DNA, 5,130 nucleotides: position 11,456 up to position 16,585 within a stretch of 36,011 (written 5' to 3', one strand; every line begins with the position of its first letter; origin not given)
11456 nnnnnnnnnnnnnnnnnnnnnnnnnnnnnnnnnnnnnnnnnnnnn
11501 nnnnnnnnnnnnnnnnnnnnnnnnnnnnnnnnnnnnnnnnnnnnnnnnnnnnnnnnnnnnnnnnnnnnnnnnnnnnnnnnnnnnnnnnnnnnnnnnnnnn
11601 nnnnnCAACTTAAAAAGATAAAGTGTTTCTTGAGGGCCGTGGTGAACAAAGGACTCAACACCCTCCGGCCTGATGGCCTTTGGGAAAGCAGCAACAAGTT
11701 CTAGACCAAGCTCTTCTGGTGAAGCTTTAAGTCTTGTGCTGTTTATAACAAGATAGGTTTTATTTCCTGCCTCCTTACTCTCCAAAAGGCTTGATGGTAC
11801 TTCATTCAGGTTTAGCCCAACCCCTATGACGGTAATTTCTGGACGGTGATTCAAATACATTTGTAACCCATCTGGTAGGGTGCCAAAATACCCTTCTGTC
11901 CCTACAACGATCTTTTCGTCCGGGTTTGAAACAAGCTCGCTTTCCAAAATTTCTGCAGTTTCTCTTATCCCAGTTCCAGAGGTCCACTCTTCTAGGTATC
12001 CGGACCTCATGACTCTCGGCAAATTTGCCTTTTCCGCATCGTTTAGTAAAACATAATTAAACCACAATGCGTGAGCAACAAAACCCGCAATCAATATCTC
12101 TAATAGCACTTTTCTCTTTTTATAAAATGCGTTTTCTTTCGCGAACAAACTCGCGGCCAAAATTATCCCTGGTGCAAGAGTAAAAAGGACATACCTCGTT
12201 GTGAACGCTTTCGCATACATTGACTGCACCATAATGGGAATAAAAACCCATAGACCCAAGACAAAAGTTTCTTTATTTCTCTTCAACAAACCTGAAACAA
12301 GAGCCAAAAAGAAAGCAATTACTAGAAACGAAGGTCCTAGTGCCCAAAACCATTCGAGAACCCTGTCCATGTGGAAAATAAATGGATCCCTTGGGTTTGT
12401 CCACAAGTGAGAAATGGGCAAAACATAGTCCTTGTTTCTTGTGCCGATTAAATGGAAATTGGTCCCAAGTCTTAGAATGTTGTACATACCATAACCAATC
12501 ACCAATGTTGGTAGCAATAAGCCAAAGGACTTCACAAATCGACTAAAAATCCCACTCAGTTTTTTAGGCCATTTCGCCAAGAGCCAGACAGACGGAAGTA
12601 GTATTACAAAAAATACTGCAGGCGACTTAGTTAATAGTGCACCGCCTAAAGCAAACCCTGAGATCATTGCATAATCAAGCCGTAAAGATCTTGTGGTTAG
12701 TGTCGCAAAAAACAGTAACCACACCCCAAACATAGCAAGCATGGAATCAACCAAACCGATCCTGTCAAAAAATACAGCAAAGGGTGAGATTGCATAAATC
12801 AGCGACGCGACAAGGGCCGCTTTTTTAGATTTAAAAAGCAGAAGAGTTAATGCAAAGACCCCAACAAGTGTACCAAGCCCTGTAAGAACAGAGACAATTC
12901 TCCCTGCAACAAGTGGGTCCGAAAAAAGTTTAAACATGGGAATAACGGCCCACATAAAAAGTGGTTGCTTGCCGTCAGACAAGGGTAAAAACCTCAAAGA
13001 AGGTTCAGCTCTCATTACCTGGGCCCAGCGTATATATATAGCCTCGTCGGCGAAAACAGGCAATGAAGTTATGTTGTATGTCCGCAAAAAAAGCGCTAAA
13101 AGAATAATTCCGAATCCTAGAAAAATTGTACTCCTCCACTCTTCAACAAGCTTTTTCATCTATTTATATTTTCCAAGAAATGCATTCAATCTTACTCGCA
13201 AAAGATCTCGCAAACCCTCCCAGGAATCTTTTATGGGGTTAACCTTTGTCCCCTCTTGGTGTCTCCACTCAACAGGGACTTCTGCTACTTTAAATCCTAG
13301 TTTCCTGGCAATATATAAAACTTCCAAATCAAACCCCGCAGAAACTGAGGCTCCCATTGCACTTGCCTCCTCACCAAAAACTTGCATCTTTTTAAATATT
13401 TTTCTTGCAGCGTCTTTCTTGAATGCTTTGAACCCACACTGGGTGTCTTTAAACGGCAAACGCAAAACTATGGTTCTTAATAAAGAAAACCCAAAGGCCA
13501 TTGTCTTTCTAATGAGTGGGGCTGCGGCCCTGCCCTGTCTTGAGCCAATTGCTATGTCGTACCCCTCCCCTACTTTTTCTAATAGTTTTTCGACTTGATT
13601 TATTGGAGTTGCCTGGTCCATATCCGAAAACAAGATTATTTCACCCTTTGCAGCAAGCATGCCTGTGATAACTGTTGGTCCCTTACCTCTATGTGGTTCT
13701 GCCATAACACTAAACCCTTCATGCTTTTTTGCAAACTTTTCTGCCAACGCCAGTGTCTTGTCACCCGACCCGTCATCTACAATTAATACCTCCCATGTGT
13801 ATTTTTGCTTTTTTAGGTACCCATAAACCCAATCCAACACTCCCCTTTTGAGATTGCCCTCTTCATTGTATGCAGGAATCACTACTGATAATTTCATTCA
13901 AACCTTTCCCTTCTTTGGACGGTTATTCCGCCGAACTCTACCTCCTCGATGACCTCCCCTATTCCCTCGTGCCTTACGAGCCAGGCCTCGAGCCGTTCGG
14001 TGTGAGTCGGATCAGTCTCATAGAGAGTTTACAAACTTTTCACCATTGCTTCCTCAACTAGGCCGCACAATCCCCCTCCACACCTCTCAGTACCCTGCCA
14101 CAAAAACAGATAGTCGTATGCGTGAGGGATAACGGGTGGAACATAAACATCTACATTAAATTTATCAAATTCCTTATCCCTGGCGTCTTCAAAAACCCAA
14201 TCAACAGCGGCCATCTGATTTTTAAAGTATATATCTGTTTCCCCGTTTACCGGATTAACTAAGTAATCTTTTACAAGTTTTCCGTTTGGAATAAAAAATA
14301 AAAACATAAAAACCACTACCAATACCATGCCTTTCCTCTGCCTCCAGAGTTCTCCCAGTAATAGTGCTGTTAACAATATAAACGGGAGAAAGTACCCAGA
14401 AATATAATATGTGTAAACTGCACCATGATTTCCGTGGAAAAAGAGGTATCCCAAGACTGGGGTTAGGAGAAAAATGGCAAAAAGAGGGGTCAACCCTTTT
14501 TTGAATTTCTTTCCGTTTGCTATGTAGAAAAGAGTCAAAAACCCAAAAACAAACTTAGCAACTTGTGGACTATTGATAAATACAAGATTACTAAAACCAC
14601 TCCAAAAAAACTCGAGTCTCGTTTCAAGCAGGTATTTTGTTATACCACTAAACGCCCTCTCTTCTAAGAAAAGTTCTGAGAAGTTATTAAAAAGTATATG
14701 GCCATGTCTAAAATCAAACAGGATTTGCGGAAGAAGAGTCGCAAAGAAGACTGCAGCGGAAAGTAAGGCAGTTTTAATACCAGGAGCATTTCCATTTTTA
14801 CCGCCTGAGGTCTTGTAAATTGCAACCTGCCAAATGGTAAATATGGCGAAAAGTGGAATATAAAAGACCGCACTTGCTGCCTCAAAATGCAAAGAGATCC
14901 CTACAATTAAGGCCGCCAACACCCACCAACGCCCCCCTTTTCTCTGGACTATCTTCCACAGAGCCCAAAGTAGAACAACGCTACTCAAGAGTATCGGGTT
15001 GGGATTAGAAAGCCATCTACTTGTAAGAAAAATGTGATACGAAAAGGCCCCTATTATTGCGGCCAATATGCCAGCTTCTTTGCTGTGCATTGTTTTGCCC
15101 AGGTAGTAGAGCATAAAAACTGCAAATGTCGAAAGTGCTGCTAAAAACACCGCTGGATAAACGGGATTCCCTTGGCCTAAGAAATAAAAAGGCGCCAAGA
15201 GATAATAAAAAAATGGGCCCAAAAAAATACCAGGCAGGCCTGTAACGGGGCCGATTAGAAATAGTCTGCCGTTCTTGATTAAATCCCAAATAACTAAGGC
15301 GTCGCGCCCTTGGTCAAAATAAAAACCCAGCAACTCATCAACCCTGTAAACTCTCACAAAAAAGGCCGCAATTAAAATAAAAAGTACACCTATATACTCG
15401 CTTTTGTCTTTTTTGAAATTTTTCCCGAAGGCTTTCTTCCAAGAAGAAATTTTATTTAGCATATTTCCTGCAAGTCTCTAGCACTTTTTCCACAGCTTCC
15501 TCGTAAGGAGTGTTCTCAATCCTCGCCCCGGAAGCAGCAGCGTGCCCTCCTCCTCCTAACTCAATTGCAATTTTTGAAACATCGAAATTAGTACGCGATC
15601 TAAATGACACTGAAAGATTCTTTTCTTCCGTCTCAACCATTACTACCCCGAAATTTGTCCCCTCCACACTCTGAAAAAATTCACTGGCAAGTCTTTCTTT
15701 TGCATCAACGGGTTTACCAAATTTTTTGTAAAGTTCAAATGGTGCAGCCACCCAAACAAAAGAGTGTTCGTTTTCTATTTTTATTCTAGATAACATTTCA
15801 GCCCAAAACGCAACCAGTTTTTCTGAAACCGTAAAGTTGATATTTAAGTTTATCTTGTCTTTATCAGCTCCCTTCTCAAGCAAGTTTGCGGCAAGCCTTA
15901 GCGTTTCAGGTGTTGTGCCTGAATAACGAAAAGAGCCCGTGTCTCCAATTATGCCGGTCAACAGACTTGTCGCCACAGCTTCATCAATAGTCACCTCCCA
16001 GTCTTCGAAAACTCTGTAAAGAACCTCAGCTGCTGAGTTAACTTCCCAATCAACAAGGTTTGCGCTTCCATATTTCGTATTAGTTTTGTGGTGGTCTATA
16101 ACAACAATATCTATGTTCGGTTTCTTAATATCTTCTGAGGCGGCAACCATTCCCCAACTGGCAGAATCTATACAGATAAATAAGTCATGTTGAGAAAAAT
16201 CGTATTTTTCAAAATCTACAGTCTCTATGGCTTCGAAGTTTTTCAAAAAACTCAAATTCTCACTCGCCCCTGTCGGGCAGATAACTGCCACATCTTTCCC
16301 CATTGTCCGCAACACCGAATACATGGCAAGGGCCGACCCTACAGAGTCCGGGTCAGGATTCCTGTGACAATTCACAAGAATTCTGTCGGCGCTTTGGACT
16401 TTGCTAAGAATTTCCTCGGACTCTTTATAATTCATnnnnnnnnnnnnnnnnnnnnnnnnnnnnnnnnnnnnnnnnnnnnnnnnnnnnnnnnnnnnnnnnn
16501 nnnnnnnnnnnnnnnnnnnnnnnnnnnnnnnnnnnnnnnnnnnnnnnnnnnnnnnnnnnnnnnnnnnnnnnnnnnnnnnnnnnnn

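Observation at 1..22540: Glycosylation island with up to eight GT-C-like membrane proteins, three polyprenyl-phosphate sugar synthases, a flippase and six cytoplasmic GTs; target unknown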

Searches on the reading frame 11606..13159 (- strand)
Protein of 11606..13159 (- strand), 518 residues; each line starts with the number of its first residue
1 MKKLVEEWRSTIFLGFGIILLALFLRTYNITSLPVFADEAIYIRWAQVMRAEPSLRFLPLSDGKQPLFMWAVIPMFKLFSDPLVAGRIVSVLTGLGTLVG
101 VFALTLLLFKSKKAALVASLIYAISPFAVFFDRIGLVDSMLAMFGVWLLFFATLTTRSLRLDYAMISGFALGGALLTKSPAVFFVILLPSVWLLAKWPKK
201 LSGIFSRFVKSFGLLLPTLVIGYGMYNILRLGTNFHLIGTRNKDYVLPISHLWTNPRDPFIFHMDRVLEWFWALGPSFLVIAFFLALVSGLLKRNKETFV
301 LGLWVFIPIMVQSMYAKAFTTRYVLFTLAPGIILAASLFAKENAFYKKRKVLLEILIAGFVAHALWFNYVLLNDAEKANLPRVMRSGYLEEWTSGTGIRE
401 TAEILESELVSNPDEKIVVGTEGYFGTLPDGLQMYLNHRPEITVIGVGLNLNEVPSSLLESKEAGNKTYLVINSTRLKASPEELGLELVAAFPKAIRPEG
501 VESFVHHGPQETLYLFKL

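Call 4: search_protein_families(library=pfam, proteins=[window:11606-13159:-], max_evalue=0.01)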
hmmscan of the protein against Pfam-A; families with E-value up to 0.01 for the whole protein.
window:11606-13159:- (518 aa): 2 families
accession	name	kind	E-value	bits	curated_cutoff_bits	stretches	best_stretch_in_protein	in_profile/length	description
PF13231.12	PMT_2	-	2.4e-13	51.1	26.1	1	66-198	4-135/160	Dolichyl-phosphate-mannose-protein mannosyltransferase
PF02366.24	PMT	-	6e-09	36.3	22.7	1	63-200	61-204/245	Dolichyl-phosphate-mannose-protein mannosyltransferase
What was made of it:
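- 11603..13159 (-): PMT_2/PMT GT-C (PMT518), translationally coupled to the GT2 upstream. PMT_2 51 bits, PMT 36 bits (call 4).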

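Call 7: search_protein_families(library=ncbifam, proteins=[window:11606-13159:-], max_evalue=0.01)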
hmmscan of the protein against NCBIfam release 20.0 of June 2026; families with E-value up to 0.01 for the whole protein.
window:11606-13159:- (518 aa): 2 families
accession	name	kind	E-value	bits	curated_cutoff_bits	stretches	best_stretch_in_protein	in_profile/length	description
TIGR03663.1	TIGR03663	subfamily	2.6e-10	39.9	126.25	1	15-199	4-185/435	flippase activity-associated protein Agl23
NF009784.2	PRK13279.1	equivalog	0.0056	15.3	567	0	78-194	75-192/539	lipid IV(A) 4-amino-4-deoxy-L-arabinosyltransferase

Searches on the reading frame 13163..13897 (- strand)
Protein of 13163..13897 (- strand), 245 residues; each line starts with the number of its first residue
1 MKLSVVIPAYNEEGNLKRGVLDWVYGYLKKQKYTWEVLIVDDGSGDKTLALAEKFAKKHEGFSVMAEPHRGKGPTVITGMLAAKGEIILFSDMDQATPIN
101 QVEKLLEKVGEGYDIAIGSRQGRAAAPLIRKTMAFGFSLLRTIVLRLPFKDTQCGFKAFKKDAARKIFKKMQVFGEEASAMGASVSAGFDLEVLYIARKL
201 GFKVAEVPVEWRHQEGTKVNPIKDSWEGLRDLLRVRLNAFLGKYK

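Call 4: search_protein_families(library=pfam, proteins=[window:13163-13897:-], max_evalue=0.01)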
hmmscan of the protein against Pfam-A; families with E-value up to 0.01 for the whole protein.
window:13163-13897:- (245 aa): 3 families
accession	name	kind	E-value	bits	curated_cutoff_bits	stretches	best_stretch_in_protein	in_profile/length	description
PF00535.33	Glycos_transf_2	-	2e-26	93.4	23.3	1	4-168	1-168/168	Glycosyl transferase family 2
PF10111.15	Glyco_tranf_2_2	-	5.5e-06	26.5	27.3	1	4-107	1-104/276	Glycosyltransferase like family 2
PF13641.12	Glyco_tranf_2_3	-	0.0054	17.2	27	0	3-119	3-122/230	Glycosyltransferase like family 2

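Call 26: search_protein_families(library=ncbifam, proteins=[window:13163-13897:-], max_evalue=0.0001)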
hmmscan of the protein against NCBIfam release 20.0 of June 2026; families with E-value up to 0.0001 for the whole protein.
window:13163-13897:- (245 aa): 15 families
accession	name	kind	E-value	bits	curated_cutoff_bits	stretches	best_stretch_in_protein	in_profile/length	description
NF047588.1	GlcsyltransPgfSStrep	equivalog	3.3e-19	69.2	500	1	1-168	1-168/308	glycosyltransferase PgfS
NF041391.1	DPhHxTase_Halo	equivalog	9.3e-16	57.4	375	1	34-236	24-209/213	dolichyl-phosphate hexose transferase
TIGR04182.1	glyco_TIGR04182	equivalog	1.9e-15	57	325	1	3-232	2-214/293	S-layer glycoprotein N-glycosyltransferase AglJ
NF007986.1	PRK10714.1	equivalog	2.2e-15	56.5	529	1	2-162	7-167/316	undecaprenyl-phosphate 4-deoxy-4-formamido-L-arabinose transferase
NF007482.0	PRK10073.1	equivalog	8.9e-13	47.9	423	1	2-107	7-108/334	glycosyltransferase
TIGR04283.1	glyco_like_mftF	equivalog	7.1e-12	45.4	182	1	3-109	1-97/221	TIGR04283 family arsenosugar biosynthesis glycosyltransferase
NF010496.0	PRK13915.1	equivalog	1.1e-11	44.4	262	1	2-100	32-132/307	glucosyl-3-phosphoglycerate synthase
NF038302.1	EPS_HpsE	equivalog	1.1e-11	44.3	300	1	1-101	1-103/307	hormogonium polysaccharide biosynthesis glycosyltransferase HpsE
NF041875.1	EPS_EpsD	equivalog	6.5e-11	42.2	370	1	3-107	1-102/325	exopolysaccharide biosynthesis glycosyltransferase EpsD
TIGR03937.1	PgaC_IcaA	equivalog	2.5e-10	39.9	422.3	1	2-103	46-144/407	poly-beta-1,6-N-acetyl-D-glucosamine synthase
NF050050.1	ProtGlycPglI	equivalog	6e-09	35.7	500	1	2-118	3-117/306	GalNAc(5)-diNAcBac-PP-undecaprenol beta-1,3-glucosyltransferase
NF058614.1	PPMAGASynPpgS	equivalog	3.6e-08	33.1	370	1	5-174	4-172/226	polyprenyl-phospho-N-acetylgalactosaminyl synthase PpgS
NF047683.1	TeichurnBiosyTuaG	equivalog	2.9e-06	27.1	400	1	3-107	8-109/252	teichuronic acid biosynthesis protein TuaG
TIGR04242.1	nodulat_NodC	equivalog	5.2e-06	25.7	550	1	3-126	50-170/395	chitooligosaccharide synthase NodC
TIGR03965.1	mycofact_glyco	equivalog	1.9e-05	23.7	280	1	3-97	76-167/467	mycofactocin biosynthesis glycosyltransferase MftF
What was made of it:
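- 13160..13897 (-): PPS245: DPMS/ArnC/GtrB-like GT2 with no TM helix. Candidate polyprenyl-phosphate sugar synthase. Best NCBIfam matches are PgfS, Dol-P hexose transferase, AglJ and ArnC (call 26).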

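Call 27: search_solved_structures(query=window:13163-13897:-, max_evalue=0.001)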
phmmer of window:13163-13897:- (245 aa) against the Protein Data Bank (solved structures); distinct sequences matched with E-value up to 0.001: 19.
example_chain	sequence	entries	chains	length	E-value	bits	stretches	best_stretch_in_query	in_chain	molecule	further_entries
5mlz_A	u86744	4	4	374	8.9e-16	61.5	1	1-165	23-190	Dolichol monophosphate mannose synthase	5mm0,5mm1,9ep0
9bhc_C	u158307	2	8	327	1.1e-13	54.6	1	2-161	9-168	Undecaprenyl-phosphate 4-deoxy-4-formamido-L-arabinose transferase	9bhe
8vxh_A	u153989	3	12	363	1.5e-13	54.2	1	2-161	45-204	Undecaprenyl-phosphate 4-deoxy-4-formamido-L-arabinose transferase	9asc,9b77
5eke_A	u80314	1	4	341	3.1e-12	49.9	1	2-135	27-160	Uncharacterized glycosyltransferase sll0501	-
5ekp_C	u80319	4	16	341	3.1e-12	49.9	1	2-135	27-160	Uncharacterized glycosyltransferase sll0501 | Glycosyltransferase sll0501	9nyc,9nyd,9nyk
9nye_A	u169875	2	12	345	3.2e-12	49.9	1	2-135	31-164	Glycosyltransferase sll0501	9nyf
9hwj_A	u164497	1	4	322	1.6e-11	47.6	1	2-160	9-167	Undecaprenyl-phosphate 4-deoxy-4-formamido-L-arabinose transferase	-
5hea_A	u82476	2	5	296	8e-07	32.2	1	3-117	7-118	Putative glycosyltransferase (GalT1)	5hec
5tze_C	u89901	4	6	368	7.4e-06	29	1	1-96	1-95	Glycosyl transferase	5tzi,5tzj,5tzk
5tz8_A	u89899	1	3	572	1.3e-05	28.2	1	1-96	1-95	Glycosyl transferase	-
6yv7_B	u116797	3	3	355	3.5e-05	26.8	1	3-100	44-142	Glycosyl transferase, family 2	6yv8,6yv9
6yv7_A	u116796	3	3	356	3.6e-05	26.8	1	3-100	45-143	Glycosyl transferase, family 2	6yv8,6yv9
9omm_A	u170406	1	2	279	4.6e-05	26.4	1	3-118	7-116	Glycosyltransferase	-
9omh_A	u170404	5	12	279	4.7e-05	26.4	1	3-118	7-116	Glycosyltransferase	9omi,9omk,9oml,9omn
9omj_A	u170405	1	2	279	4.8e-05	26.4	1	3-118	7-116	Glycosyltransferase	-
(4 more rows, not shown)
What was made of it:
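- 13160..13897 (-): Best PDB matches are DPMS 5mlz (E=9e-16), ArnC and GtrB (call 27).
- Checked: 13160..13897 has DPMS, ArnC and GtrB as its best PDB matches (call 27).
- PPS245 has polyprenyl-phosphate GTs as its best PDB matches (call 27).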

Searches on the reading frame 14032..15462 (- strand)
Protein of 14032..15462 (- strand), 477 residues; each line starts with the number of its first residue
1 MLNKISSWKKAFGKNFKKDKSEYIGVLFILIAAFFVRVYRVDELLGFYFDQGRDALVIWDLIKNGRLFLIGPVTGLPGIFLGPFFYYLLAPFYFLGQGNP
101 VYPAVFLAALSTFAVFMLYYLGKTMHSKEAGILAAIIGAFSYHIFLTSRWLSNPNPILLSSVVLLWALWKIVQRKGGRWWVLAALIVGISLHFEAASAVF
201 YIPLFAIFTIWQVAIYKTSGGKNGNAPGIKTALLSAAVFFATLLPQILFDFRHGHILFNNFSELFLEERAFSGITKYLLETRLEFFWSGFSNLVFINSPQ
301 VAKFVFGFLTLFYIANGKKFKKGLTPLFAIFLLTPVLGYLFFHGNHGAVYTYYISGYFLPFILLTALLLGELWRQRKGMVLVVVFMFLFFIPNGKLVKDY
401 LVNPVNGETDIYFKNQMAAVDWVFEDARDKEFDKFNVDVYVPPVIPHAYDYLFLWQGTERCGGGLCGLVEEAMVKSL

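Call 4: search_protein_families(library=pfam, proteins=[window:14032-15462:-], max_evalue=0.01)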
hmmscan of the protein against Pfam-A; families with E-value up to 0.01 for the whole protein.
window:14032-15462:- (477 aa): 1 family
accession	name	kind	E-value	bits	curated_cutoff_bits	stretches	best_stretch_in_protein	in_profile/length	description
PF13231.12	PMT_2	-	8.7e-09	36.2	26.1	1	83-212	4-132/160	Dolichyl-phosphate-mannose-protein mannosyltransferase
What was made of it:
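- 14029..15462 (-): PMT_2 GT-C (PMT477), paralogue of PMT529. PMT_2 at 36 bits (call 4).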

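Call 7: search_protein_families(library=ncbifam, proteins=[window:14032-15462:-], max_evalue=0.01)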
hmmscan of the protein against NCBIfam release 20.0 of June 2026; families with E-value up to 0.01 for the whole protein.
window:14032-15462:- (477 aa): 0 families

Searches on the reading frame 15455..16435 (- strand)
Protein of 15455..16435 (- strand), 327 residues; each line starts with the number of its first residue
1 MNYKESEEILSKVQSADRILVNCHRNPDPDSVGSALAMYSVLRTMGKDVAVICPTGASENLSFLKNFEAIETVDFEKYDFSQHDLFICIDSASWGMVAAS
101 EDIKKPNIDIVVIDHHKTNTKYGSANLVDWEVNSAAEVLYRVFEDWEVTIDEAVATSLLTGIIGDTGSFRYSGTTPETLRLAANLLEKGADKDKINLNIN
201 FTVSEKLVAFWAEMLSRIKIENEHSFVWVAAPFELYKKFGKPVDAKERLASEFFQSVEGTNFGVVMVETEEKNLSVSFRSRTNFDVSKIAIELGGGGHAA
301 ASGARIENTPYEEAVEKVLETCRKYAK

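Call 4: search_protein_families(library=pfam, proteins=[window:15455-16435:-], max_evalue=0.01)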
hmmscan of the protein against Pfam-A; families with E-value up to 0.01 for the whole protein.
window:15455-16435:- (327 aa): 3 families
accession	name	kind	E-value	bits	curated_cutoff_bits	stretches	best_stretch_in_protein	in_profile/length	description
PF01368.27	DHH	-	4.1e-20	72.8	28.1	1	18-162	1-125/125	DHH family, N-terminal domain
PF02272.25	DHHA1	-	4.7e-11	43.5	25.9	1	254-326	25-100/102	DHHA1 domain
PF00978.26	RdRP_2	-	0.00022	20.7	27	0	216-289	347-423/440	RNA dependent RNA polymerase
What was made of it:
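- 15452..16435 (-): DHH/DHHA1 phosphoesterase (NrnA-like), conserved inside the operon. Role unknown. Pfam (call 4).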

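Call 67: search_protein_families(library=ncbifam, proteins=[window:15455-16435:-], max_evalue=1e-10)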
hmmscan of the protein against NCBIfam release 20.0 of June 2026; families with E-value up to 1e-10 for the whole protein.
window:15455-16435:- (327 aa): 5 families
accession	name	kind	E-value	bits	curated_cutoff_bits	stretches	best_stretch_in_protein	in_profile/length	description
NF053633.1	OlncasPapPhNrnA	equivalog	1.1e-34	119.9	350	1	5-324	5-313/317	bifunctional oligoribonuclease/PAP phosphatase NrnA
NF003877.0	PRK05427.1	equivalog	3e-16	59.7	283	1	18-187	3-170/308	manganese-dependent inorganic pyrophosphatase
NF011110.0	PRK14538.1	equivalog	4.9e-14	51.4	707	1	16-318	367-674/838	putative bifunctional signaling protein/50S ribosomal protein L9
NF041569.1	A-tRNAntase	equivalog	1.9e-13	49.6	1440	1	63-313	50-292/880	A-adding tRNA nucleotidyltransferase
NF011445.0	PRK14869.2-1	equivalog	2.5e-11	42.7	483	0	110-197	329-418/548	putative manganese-dependent inorganic diphosphatase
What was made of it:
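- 15452..16435 (-): NCBIfam NrnA at 120 bits, below its cut-off (call 67).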
